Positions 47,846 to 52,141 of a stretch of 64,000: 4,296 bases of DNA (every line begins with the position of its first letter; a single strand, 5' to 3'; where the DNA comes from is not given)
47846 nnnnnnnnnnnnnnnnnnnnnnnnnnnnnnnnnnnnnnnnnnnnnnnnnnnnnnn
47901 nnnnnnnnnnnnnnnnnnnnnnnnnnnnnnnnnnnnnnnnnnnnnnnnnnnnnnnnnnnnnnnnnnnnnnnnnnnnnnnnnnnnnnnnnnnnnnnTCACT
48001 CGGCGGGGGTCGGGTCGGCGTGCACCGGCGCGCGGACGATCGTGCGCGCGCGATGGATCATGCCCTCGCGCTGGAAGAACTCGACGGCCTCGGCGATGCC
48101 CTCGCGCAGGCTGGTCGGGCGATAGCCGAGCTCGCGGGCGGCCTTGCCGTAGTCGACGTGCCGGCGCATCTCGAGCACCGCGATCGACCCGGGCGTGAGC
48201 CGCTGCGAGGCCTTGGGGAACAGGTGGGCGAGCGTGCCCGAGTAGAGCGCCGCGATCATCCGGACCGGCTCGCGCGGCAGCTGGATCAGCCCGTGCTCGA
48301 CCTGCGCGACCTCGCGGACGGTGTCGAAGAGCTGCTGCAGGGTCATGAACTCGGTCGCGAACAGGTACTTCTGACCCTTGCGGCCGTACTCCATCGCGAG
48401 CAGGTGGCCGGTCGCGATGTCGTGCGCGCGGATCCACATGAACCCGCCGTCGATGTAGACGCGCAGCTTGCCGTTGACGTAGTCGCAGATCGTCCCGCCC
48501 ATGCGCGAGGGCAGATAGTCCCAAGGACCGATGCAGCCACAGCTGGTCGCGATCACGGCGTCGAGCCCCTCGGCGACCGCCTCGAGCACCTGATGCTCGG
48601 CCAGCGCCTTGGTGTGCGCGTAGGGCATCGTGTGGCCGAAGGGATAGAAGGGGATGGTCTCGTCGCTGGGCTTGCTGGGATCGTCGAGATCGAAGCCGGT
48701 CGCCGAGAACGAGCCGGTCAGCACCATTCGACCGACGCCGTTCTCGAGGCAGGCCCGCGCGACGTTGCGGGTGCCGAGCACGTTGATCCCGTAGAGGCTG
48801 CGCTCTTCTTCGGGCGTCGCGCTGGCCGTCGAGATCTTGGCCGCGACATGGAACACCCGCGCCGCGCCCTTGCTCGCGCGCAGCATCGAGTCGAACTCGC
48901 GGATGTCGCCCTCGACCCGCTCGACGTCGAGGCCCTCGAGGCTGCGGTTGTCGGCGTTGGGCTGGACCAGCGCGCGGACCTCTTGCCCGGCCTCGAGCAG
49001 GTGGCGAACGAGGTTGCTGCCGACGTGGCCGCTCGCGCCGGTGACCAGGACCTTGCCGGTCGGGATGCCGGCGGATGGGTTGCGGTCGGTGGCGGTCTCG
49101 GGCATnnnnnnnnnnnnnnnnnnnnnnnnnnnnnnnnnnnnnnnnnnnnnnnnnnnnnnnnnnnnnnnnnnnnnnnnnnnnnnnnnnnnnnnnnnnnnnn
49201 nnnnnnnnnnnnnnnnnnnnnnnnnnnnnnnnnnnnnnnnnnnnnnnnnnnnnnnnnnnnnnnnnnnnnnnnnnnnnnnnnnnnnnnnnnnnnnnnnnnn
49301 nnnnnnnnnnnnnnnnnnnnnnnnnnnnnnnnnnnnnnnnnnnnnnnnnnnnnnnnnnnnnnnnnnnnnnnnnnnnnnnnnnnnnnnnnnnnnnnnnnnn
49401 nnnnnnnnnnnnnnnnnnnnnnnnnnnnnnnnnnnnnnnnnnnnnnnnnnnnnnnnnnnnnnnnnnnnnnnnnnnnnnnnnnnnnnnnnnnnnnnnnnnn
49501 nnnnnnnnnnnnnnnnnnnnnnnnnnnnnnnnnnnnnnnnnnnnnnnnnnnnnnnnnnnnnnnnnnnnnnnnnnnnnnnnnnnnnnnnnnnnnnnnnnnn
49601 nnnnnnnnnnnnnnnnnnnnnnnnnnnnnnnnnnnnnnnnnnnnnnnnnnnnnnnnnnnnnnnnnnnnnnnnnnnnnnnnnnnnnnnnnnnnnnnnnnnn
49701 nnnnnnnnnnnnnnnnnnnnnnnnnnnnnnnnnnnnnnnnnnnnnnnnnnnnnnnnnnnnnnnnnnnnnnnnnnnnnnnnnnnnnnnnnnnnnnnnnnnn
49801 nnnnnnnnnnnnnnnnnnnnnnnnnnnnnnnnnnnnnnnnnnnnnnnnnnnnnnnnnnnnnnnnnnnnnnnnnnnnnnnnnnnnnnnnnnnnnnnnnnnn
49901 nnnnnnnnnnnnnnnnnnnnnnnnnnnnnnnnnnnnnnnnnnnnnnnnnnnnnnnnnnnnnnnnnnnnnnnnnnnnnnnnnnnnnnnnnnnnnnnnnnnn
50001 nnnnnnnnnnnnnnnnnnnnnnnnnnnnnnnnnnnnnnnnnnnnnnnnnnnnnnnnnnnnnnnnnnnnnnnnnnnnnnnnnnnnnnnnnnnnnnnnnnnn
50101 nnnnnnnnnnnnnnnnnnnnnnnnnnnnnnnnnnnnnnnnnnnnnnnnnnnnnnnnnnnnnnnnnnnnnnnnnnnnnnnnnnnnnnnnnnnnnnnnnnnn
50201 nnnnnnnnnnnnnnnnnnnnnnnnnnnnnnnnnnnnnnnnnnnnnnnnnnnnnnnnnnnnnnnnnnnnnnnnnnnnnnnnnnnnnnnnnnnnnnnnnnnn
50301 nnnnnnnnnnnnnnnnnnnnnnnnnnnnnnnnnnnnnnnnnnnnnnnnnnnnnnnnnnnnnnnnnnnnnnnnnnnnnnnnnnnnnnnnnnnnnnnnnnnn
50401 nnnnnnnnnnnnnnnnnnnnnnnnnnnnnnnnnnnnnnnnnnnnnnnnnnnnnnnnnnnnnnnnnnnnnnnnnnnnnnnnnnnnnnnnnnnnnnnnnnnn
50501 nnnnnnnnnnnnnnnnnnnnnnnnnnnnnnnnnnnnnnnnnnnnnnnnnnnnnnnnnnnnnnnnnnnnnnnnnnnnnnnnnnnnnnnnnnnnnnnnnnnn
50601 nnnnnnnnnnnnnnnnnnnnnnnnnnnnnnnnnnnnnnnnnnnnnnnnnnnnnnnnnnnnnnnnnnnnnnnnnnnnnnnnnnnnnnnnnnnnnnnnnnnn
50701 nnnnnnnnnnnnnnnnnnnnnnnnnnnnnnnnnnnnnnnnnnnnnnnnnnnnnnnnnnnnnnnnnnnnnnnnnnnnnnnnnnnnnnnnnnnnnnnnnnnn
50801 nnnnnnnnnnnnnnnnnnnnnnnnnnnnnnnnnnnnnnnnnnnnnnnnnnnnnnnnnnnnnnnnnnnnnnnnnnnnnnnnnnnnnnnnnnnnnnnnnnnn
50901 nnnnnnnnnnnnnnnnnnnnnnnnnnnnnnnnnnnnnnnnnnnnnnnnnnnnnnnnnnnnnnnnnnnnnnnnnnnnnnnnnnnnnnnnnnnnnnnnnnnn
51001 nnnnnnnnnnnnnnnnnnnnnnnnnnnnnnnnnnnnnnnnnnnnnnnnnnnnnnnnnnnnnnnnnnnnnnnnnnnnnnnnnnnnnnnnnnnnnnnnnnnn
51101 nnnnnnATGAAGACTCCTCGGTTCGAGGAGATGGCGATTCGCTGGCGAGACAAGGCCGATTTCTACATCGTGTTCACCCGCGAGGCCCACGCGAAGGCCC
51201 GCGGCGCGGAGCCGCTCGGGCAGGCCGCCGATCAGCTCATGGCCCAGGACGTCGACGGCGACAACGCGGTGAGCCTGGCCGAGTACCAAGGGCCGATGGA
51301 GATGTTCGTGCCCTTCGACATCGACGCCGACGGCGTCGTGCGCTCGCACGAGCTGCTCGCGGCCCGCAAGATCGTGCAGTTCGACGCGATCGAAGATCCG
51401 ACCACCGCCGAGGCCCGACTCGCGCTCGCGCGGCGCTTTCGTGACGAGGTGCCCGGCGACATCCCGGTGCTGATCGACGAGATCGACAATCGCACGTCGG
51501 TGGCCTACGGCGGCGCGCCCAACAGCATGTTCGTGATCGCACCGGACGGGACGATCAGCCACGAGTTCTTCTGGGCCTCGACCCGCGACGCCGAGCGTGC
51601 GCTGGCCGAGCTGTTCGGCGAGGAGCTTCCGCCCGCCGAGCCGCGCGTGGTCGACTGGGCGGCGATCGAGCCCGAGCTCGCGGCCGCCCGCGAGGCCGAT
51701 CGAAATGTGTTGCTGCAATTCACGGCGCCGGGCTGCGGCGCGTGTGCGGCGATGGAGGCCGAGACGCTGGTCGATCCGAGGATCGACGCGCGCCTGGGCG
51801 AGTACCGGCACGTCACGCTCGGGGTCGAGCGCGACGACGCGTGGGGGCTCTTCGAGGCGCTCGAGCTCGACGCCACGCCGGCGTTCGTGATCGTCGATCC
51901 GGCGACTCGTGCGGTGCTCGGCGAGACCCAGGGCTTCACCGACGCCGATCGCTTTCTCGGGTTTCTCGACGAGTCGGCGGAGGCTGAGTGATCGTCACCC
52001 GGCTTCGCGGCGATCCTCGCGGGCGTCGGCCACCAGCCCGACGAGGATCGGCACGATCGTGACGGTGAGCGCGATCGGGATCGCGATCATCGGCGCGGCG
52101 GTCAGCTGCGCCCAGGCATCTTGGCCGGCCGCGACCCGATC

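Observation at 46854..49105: Co-oriented Rieske oxygenase + NAD-dependent 3-beta-HSD-like reductase pair resembling bacterial sterol C-4 demethylase SdmA/SdmB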

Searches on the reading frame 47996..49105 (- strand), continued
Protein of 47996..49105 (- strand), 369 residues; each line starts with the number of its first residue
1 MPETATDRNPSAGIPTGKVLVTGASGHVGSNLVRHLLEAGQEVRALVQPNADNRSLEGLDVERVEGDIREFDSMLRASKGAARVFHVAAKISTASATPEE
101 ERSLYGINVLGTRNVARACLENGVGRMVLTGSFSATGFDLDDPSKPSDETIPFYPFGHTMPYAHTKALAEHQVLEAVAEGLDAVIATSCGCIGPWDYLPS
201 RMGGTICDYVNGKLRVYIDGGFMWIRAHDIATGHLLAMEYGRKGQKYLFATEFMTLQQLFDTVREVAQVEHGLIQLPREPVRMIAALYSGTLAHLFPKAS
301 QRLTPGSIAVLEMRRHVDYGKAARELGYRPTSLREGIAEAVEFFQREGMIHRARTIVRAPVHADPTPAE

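Call 61: search_protein_families(library=ncbifam, proteins=[P0132, P0140, P0239, P0191, P0174], max_evalue=1e-40)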
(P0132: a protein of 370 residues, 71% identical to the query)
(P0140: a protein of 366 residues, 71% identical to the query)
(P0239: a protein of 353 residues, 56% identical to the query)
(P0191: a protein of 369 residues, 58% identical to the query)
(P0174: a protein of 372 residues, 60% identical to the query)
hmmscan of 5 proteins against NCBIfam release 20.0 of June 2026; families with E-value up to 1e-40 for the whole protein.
P0132 (370 aa): 2 families
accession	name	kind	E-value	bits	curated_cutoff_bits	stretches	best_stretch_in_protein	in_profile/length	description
NF052578.1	StrlDmthSdmBMthl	equivalog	3.1e-87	293.4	600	1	22-353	3-328/328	sterol demethylase protein SdmB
TIGR03466.1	HpnA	hypoth_equivalog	1.9e-71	240.6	367.65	1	21-352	2-326/327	hopanoid-associated sugar epimerase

P0140 (366 aa): 2 families
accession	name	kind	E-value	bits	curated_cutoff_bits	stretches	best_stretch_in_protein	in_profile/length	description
NF052578.1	StrlDmthSdmBMthl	equivalog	3.1e-82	276.9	600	1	20-351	3-328/328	sterol demethylase protein SdmB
TIGR03466.1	HpnA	hypoth_equivalog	2.3e-69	233.8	367.65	1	19-350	2-326/327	hopanoid-associated sugar epimerase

P0239 (353 aa): 2 families
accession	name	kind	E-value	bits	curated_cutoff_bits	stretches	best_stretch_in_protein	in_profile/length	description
NF052578.1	StrlDmthSdmBMthl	equivalog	2.8e-79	267.2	600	1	15-346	3-328/328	sterol demethylase protein SdmB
TIGR03466.1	HpnA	hypoth_equivalog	6.3e-72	242.2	367.65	1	14-346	2-327/327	hopanoid-associated sugar epimerase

P0191 (369 aa): 2 families
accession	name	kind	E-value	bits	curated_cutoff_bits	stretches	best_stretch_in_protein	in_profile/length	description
NF052578.1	StrlDmthSdmBMthl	equivalog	5e-86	289.4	600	1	15-346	3-328/328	sterol demethylase protein SdmB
TIGR03466.1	HpnA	hypoth_equivalog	4.9e-68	229.4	367.65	1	14-345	2-326/327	hopanoid-associated sugar epimerase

P0174 (372 aa): 2 families
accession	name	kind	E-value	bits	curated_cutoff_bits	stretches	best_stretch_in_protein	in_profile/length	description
NF052578.1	StrlDmthSdmBMthl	equivalog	1.5e-81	274.7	600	1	14-342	4-326/328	sterol demethylase protein SdmB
TIGR03466.1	HpnA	hypoth_equivalog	3e-67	226.8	367.65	1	12-343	2-326/327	hopanoid-associated sugar epimerase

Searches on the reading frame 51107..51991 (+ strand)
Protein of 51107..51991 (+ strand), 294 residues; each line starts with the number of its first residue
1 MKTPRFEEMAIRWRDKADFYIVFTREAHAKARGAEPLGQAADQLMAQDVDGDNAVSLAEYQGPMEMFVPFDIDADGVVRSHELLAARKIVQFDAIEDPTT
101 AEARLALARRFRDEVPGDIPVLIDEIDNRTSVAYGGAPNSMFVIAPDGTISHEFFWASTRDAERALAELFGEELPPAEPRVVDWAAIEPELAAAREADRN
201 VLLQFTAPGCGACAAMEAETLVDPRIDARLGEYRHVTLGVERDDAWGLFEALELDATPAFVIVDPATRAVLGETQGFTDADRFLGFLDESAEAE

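Call 5: search_protein_families(library=pfam, proteins=[window:51107-51991:+])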
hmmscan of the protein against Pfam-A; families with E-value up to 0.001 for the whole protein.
window:51107-51991:+ (294 aa): 4 families
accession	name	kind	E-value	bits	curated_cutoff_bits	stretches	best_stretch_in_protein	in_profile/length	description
PF13899.12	Thioredoxin_7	-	2.8e-08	34.2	27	1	185-265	3-83/83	Thioredoxin-like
PF13098.12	Thioredoxin_2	-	6e-07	30.2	27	1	195-286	2-103/104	Thioredoxin-like domain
PF00837.23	T4_deiodinase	-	5.8e-06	26.2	27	0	96-145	161-209/237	Iodothyronine deiodinase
PF03190.21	Thioredox_DsbH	-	0.00089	19.7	27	0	181-244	19-82/163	Protein of unknown function, DUF255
